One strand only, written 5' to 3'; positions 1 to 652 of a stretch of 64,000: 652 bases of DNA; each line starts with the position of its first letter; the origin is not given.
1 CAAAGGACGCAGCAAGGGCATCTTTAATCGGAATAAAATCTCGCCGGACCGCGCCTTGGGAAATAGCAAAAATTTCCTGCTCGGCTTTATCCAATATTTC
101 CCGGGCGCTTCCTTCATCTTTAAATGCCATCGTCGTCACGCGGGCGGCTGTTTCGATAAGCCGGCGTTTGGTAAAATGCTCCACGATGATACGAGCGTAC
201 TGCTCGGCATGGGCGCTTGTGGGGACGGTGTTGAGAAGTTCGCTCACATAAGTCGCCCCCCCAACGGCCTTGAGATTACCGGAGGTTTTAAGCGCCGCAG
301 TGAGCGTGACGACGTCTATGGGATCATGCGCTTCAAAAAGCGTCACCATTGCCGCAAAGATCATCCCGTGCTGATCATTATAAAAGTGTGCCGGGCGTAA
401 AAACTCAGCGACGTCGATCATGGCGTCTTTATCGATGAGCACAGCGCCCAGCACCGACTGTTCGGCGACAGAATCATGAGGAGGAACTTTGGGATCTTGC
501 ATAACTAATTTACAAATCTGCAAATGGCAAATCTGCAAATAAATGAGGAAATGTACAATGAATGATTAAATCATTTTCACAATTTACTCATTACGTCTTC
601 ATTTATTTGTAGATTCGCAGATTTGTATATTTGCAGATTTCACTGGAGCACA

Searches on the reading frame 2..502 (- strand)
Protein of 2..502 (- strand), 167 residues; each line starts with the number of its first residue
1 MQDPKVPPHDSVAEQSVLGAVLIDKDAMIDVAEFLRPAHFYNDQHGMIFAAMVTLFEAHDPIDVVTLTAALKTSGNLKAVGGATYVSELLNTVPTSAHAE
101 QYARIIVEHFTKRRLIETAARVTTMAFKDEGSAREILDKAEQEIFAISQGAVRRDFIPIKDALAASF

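Call 71: search_protein_families(library=pfam, proteins=[window:2-502:-])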
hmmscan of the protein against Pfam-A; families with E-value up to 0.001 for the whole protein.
window:2-502:- (167 aa): 1 family
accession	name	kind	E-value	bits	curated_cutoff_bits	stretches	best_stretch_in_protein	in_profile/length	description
PF00772.26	DnaB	-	2.9e-34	117.6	23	1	7-108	2-103/103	DnaB-like helicase N terminal domain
